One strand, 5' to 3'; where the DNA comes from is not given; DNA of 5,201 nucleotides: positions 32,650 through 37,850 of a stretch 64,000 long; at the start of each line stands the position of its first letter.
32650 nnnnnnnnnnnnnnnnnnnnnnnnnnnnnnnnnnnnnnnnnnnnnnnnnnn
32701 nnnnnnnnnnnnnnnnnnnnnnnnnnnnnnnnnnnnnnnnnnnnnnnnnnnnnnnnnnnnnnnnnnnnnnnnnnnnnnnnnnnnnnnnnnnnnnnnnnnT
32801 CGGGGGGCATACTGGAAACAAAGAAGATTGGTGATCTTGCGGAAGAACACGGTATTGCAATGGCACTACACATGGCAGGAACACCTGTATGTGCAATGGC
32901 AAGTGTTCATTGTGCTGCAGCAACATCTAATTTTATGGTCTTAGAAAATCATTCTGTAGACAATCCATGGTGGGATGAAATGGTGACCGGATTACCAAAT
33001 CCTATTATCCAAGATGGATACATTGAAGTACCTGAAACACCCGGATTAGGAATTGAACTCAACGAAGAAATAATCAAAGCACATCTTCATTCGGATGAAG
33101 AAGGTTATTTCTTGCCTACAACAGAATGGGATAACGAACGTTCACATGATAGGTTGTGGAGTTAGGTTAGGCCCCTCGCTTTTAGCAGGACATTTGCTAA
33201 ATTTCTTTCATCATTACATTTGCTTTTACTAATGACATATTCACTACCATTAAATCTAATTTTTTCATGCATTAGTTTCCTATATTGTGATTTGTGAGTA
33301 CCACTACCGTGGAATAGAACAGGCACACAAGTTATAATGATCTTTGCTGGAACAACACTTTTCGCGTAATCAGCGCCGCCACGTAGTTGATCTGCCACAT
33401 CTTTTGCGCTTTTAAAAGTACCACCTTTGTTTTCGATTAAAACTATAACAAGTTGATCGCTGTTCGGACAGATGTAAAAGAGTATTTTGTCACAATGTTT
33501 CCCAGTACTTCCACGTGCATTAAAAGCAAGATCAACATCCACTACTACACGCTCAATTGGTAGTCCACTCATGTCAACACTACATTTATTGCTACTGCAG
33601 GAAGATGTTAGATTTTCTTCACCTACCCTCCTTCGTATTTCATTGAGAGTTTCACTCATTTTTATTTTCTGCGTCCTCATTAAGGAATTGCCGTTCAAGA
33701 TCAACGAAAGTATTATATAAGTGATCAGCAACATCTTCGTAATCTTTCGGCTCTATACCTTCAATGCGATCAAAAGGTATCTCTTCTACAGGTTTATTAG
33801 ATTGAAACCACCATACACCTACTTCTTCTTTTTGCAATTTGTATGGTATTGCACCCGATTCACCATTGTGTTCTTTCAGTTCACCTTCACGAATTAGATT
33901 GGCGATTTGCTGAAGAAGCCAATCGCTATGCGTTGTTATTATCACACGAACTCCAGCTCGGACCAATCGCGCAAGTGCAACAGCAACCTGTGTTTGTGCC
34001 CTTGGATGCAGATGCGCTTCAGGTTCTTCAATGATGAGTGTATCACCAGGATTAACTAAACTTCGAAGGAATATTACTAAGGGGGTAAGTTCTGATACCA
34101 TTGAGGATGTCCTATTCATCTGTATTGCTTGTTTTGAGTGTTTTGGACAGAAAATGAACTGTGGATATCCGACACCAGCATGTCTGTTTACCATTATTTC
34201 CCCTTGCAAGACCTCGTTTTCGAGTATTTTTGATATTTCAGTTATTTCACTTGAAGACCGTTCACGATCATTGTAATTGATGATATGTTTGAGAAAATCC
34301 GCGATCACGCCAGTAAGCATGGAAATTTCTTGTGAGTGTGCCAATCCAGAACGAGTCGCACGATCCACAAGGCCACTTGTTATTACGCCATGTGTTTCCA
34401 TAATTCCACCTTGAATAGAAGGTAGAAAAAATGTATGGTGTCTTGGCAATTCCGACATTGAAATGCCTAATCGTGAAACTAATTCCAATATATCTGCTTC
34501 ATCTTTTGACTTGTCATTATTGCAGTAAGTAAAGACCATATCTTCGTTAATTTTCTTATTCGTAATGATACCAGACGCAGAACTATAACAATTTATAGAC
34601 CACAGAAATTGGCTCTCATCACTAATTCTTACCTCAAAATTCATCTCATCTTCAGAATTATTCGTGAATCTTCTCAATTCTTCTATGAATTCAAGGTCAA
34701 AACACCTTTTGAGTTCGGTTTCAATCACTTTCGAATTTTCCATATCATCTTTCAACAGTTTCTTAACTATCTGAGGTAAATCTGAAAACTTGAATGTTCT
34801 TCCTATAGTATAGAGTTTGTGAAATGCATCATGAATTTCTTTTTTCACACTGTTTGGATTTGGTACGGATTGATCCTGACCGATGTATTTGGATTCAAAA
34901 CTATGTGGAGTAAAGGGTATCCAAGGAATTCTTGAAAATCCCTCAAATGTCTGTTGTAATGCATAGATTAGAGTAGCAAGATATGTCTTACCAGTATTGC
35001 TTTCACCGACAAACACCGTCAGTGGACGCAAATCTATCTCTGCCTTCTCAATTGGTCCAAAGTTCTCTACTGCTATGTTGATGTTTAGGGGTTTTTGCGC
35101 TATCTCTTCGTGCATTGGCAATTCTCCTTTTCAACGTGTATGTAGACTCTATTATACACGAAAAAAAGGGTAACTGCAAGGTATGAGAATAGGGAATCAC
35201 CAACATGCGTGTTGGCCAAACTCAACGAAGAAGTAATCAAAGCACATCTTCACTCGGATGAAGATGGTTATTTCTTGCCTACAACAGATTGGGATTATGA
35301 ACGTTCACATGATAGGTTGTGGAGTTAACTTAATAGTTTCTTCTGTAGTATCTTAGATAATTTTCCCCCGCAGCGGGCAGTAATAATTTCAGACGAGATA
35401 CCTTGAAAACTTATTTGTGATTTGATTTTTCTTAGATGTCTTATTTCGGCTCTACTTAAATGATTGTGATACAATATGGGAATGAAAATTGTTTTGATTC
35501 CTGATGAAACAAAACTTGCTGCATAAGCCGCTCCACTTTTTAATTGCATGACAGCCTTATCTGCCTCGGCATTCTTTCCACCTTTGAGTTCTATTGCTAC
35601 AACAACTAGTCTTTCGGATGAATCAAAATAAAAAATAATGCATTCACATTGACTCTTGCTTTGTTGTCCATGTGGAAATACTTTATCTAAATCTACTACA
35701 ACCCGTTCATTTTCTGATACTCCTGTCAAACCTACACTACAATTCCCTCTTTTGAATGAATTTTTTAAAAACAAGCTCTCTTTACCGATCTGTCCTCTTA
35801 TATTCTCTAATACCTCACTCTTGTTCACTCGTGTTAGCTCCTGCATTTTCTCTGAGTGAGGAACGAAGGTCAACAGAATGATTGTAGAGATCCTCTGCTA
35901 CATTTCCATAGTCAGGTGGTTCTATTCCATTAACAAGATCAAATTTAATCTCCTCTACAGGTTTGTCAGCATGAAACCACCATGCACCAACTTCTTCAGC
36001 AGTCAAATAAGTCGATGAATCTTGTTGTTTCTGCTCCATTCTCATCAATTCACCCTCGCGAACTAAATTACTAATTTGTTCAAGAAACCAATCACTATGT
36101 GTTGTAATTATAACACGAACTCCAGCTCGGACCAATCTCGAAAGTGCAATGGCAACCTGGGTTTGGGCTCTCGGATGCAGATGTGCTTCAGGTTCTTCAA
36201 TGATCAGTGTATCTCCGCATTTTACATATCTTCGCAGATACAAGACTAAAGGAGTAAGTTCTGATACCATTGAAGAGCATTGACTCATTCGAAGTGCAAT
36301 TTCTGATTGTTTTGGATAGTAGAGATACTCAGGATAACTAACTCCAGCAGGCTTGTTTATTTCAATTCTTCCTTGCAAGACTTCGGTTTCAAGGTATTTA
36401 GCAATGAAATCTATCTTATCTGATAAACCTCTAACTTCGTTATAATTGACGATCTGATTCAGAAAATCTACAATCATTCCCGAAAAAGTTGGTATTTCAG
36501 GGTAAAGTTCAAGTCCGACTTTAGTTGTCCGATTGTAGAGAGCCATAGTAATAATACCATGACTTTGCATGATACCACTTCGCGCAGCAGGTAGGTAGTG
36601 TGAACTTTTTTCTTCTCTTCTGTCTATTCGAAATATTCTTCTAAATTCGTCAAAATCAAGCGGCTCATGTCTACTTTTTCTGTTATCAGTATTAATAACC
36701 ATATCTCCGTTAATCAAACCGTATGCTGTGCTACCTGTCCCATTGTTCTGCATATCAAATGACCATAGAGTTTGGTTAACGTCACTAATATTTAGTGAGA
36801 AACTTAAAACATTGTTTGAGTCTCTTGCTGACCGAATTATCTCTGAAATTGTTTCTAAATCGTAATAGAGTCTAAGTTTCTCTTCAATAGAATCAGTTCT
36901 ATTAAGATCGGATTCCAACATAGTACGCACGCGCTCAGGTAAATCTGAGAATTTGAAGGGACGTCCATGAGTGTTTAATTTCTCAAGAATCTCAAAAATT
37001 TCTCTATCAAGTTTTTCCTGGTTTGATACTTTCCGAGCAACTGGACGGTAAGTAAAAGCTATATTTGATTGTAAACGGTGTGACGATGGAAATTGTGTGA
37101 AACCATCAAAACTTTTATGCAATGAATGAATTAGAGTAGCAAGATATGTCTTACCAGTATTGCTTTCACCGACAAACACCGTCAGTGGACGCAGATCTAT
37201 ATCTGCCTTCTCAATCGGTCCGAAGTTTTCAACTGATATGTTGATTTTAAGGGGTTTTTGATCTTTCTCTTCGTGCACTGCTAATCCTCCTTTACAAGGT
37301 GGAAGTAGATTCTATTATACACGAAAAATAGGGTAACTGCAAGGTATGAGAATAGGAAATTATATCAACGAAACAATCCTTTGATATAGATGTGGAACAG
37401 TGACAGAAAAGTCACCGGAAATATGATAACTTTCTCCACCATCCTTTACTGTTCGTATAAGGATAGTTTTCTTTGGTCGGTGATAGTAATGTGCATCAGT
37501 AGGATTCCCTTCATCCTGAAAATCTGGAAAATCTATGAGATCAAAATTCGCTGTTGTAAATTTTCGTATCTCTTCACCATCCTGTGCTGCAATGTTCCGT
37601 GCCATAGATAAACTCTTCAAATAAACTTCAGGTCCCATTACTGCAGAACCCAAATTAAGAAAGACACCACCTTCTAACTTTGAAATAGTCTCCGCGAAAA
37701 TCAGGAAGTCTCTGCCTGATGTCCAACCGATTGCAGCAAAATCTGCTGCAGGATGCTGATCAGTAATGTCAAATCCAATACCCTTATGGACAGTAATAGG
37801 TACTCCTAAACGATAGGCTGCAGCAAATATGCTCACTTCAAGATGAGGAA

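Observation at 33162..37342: Two tandem paralogous ABC-ATPase + small PD-(D/E)xK-like protein cassettes: candidate undescribed defense module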

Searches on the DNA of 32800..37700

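Call 94: search_rna_families(source=window, start=32800, end=37700, threshold=evalue, max_evalue=1)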
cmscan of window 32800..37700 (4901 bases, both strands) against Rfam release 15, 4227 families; matches with E-value up to 1: 0.
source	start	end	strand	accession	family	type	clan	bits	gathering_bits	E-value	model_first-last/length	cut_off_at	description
